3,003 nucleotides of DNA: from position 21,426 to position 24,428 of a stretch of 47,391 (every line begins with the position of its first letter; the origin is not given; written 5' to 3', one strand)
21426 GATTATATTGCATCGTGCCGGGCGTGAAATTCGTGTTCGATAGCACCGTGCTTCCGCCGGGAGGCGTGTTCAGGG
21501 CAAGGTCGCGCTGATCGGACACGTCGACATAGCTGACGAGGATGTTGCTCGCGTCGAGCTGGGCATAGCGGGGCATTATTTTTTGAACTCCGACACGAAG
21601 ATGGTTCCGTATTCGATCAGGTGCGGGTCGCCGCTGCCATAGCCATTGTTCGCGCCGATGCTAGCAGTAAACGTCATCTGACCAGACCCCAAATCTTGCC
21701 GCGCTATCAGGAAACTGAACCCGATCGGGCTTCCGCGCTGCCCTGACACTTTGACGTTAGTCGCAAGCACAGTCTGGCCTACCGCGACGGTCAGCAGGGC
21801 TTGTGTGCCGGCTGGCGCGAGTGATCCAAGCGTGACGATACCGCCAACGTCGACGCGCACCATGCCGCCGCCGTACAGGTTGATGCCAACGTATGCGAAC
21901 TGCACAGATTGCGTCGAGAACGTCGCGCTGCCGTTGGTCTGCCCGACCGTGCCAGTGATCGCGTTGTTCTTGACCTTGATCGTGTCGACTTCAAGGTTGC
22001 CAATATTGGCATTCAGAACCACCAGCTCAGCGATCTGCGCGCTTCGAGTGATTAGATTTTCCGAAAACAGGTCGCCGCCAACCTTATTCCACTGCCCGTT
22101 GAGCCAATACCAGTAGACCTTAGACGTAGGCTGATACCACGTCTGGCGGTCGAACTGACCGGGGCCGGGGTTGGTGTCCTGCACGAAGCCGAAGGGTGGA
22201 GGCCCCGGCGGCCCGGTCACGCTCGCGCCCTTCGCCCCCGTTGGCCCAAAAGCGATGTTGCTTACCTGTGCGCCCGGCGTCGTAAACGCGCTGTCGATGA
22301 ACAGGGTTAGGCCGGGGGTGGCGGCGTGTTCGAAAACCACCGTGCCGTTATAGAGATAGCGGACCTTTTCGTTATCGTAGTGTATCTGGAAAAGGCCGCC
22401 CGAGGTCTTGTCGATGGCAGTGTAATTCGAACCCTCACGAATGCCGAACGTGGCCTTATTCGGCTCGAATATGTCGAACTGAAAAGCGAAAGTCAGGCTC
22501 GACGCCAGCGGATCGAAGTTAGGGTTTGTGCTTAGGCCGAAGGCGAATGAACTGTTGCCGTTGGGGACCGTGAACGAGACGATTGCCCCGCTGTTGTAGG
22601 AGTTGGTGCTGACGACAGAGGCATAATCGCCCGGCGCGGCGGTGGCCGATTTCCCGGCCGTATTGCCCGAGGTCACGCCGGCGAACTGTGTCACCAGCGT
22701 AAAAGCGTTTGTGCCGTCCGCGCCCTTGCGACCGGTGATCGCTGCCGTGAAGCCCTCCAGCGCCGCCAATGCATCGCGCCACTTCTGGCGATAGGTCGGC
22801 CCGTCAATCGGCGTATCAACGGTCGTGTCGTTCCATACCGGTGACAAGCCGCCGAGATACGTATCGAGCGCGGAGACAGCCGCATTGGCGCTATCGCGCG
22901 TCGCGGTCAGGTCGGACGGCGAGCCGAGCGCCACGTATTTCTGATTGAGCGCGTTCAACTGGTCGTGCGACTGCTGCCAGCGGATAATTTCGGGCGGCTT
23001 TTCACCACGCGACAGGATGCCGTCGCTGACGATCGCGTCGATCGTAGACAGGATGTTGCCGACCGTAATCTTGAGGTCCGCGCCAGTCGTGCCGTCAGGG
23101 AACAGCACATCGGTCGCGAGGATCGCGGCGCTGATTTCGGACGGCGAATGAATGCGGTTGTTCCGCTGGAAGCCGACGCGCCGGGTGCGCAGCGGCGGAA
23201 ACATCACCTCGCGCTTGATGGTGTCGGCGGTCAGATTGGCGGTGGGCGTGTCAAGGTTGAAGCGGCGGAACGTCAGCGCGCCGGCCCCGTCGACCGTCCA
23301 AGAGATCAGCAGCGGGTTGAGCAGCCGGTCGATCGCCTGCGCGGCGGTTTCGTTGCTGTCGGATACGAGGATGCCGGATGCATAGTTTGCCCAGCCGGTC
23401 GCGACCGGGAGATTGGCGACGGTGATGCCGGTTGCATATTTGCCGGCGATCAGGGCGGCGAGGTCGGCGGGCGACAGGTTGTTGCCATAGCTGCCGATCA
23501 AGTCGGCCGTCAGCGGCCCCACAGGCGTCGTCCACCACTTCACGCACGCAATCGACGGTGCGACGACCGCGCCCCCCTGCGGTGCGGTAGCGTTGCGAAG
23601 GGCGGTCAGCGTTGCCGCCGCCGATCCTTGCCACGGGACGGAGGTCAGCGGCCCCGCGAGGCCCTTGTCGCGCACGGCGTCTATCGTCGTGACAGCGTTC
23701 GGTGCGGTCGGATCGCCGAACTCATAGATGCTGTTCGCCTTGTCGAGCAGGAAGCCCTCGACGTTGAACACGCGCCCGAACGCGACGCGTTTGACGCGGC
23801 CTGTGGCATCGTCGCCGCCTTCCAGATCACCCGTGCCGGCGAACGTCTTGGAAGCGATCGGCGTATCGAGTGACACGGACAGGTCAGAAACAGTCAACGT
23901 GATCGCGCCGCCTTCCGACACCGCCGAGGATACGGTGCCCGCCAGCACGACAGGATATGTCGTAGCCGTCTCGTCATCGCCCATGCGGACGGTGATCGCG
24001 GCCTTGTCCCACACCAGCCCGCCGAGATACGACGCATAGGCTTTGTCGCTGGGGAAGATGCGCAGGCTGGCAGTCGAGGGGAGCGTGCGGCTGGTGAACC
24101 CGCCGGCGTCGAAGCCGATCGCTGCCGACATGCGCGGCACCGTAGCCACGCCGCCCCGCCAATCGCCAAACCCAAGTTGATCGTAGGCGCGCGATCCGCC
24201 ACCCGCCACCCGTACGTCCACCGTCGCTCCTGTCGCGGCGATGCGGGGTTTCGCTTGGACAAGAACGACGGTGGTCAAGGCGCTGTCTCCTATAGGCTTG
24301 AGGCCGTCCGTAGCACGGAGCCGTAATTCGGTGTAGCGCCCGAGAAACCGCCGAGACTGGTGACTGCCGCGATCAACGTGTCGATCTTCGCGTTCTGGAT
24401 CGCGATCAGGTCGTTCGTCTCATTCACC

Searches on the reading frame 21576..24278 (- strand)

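Call 49: search_protein_families(library=pfam, proteins=[window:21576-24278:-], max_evalue=0.01)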
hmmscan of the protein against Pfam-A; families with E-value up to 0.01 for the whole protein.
window:21576-24278:- (900 aa): 0 families

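Call 59: search_protein_families(library=phrogs, proteins=[window:21576-24278:-], max_evalue=0.001)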
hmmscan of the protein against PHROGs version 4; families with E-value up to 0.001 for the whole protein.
window:21576-24278:- (900 aa): 2 families
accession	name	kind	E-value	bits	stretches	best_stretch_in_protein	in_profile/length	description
phrog_8917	-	unknown function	4.7e-40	138.6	1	21-388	109-487/613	-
phrog_31539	-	unknown function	2.2e-12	47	1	367-537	366-532/899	-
